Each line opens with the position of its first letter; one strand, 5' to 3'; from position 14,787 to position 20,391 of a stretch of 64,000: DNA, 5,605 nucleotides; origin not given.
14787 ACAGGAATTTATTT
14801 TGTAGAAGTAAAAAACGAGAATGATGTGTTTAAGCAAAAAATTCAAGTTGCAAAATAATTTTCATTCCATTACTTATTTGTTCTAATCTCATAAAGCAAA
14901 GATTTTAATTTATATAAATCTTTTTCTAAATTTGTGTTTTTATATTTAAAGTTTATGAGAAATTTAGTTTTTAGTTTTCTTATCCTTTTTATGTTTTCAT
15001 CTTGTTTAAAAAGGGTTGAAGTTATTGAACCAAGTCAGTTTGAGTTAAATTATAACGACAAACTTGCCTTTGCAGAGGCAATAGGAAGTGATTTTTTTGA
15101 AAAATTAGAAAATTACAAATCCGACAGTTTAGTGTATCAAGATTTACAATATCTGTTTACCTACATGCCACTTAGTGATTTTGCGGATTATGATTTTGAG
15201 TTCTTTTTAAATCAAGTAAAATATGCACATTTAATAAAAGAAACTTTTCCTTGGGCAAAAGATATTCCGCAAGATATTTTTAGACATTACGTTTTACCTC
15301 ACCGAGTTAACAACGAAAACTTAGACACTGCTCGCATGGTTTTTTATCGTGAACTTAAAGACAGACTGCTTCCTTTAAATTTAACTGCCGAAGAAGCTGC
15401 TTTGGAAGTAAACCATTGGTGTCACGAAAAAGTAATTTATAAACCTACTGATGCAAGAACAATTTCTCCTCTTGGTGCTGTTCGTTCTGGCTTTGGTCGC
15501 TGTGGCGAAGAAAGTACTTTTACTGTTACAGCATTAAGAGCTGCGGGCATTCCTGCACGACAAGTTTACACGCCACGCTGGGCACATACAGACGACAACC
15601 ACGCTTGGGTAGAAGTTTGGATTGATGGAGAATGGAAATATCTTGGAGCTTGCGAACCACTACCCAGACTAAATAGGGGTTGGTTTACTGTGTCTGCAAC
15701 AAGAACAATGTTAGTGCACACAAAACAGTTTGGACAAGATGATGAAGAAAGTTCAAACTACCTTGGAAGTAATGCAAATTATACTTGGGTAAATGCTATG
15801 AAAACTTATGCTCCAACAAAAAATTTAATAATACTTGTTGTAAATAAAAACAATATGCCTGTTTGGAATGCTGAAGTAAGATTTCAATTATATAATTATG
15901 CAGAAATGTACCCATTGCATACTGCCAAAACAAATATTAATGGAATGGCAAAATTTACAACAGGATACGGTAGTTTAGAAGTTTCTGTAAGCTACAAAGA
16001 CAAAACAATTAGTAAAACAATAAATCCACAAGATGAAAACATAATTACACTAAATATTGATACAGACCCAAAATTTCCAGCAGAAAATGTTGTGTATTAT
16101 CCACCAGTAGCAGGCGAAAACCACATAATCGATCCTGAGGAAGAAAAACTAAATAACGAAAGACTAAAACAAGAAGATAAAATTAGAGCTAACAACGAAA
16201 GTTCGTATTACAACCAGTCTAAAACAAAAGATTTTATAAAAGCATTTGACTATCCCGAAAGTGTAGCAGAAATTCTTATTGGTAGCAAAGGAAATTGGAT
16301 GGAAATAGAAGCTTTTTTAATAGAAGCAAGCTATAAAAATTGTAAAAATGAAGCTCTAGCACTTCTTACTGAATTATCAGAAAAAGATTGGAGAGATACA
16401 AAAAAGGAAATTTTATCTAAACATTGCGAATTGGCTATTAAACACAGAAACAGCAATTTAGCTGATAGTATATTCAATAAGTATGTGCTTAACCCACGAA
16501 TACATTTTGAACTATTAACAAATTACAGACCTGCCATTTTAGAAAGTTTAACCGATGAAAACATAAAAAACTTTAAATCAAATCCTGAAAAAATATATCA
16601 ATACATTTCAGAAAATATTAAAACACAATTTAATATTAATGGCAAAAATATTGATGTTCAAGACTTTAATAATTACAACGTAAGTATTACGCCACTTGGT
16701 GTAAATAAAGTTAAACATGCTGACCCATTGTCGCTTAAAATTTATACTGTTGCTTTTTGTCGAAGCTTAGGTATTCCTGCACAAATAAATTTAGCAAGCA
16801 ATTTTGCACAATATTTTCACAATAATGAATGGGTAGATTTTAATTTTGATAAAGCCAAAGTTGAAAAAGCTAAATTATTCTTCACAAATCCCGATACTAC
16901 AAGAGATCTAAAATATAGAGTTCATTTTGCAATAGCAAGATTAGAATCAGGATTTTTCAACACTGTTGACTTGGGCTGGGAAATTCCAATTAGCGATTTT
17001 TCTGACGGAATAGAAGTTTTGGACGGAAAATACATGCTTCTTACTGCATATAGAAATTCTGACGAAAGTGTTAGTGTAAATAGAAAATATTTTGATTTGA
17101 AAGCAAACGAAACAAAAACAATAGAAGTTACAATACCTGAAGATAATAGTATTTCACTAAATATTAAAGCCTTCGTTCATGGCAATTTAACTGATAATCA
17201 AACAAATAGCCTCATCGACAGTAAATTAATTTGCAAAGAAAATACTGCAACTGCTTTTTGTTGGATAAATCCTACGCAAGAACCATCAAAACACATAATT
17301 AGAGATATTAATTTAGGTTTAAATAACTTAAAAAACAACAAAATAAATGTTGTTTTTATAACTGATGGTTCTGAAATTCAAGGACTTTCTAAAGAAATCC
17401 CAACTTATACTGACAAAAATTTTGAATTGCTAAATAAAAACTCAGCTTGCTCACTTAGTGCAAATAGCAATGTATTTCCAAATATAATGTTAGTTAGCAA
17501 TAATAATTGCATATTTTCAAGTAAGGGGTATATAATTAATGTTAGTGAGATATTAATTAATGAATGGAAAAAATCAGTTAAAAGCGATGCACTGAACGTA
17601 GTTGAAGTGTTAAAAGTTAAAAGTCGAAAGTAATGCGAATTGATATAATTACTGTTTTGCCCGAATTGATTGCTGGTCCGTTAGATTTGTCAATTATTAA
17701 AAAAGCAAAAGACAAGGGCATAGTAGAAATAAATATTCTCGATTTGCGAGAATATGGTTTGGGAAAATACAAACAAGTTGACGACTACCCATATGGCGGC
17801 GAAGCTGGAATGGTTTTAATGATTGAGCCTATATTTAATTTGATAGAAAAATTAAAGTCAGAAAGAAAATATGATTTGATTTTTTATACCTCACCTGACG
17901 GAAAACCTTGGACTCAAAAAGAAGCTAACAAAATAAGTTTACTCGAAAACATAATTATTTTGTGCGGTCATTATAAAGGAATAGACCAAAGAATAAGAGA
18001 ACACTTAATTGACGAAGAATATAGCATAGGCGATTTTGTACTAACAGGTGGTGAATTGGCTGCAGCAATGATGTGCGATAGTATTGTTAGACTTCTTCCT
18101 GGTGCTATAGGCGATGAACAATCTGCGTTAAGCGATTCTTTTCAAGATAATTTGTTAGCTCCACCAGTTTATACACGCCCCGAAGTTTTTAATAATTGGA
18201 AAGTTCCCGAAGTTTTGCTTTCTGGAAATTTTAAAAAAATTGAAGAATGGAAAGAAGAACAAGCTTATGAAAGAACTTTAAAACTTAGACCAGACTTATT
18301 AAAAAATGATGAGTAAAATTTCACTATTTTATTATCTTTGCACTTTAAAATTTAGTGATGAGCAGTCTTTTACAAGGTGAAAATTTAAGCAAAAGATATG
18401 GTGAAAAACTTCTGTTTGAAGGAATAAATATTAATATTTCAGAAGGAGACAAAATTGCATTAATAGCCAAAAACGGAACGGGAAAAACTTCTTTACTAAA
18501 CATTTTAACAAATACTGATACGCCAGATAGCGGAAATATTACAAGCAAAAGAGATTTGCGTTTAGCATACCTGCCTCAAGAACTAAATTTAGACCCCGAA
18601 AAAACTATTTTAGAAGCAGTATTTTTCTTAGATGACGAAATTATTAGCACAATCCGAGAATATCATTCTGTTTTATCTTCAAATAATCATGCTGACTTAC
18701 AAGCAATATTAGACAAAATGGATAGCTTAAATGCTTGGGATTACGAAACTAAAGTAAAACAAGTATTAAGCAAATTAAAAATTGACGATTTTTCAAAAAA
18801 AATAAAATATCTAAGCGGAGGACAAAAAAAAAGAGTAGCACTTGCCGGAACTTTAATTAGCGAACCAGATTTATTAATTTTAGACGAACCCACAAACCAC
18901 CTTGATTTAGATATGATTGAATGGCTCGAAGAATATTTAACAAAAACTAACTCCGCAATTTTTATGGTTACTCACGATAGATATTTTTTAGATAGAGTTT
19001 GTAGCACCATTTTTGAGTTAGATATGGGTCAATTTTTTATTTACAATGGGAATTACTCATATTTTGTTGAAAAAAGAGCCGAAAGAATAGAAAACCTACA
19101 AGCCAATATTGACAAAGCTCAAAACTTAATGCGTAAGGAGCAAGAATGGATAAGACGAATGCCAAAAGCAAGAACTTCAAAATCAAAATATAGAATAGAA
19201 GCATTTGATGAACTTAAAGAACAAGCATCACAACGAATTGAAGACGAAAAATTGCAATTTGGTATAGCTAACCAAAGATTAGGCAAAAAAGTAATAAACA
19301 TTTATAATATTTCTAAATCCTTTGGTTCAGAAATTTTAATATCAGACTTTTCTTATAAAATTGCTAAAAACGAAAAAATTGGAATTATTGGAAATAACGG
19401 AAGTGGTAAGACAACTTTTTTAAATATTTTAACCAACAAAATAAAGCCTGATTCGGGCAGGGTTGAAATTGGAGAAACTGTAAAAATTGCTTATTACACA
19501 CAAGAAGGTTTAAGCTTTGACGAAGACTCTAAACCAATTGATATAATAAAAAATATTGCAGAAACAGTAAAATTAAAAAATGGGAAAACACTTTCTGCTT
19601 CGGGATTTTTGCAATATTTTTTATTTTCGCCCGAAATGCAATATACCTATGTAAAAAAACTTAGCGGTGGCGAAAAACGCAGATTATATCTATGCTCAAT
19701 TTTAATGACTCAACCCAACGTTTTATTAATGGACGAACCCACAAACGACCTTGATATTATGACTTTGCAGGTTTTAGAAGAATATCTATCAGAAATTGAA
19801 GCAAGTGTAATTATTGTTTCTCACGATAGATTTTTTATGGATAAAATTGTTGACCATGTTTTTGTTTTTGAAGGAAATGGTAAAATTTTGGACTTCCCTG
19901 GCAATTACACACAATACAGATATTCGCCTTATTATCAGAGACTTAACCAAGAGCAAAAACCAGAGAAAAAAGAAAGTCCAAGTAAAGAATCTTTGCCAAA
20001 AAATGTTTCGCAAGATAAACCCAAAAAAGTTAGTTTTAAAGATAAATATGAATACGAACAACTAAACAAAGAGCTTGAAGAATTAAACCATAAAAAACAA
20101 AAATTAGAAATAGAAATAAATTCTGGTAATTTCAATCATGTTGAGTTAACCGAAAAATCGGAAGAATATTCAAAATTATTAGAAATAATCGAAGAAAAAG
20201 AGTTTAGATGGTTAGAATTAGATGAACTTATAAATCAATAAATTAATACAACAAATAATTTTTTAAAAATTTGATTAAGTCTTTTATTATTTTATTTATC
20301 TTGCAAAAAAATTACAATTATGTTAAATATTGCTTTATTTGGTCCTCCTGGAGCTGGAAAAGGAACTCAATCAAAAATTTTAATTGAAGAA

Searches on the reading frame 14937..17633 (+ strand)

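Call 104: search_protein_families(library=pfam, proteins=[window:14937-17633:+], max_evalue=0.00001)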
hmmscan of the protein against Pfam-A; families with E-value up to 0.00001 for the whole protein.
window:14937-17633:+ (898 aa): 1 family
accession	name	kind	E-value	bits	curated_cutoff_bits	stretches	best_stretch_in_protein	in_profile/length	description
PF01841.26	Transglut_core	-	1.8e-21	76.9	23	1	149-233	12-103/108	Transglutaminase-like superfamily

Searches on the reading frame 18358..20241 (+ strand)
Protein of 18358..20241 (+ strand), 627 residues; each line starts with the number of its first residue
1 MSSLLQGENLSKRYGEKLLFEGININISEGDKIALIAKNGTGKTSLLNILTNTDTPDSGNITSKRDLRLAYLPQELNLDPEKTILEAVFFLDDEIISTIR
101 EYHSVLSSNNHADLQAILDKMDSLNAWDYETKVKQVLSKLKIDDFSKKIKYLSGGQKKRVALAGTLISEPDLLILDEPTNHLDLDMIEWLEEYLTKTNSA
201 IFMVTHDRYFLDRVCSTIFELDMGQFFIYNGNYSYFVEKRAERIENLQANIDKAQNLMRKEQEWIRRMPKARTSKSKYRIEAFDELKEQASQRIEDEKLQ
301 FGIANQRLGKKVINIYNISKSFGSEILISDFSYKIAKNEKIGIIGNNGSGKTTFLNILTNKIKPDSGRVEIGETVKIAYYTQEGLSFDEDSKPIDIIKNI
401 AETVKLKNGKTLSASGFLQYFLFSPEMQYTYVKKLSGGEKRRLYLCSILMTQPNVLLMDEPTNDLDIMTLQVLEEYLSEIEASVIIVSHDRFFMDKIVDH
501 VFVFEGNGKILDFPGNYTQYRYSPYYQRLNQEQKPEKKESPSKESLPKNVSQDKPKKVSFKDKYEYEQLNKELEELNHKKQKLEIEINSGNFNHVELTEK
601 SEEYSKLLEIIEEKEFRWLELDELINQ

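Call 104: search_protein_families(library=pfam, proteins=[window:18358-20241:+], max_evalue=0.00001)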
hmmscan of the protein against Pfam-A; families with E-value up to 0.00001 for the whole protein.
window:18358-20241:+ (627 aa): 6 families
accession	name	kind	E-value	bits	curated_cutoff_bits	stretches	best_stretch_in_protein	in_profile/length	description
PF00005.33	ABC_tran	-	3.8e-50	170.5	25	2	21-180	2-137/137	ABC transporter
PF12848.13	ABC_tran_Xtn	-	5.4e-14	52.5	25.9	1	219-301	1-85/85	ABC transporter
PF16326.10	ABC_tran_CTD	-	1.3e-09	38.5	32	1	557-623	1-69/69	ABC transporter C-terminal domain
PF13304.12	AAA_21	-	3.2e-09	37.7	27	0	155-212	241-304/304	AAA domain, putative AbiEii toxin, Type IV TA system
PF02463.25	SMC_N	-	2.7e-08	33.9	40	0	428-505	130-213/220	RecF/RecN/SMC N terminal domain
PF13401.12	AAA_22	-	2.3e-06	28.4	27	0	343-418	10-72/130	AAA domain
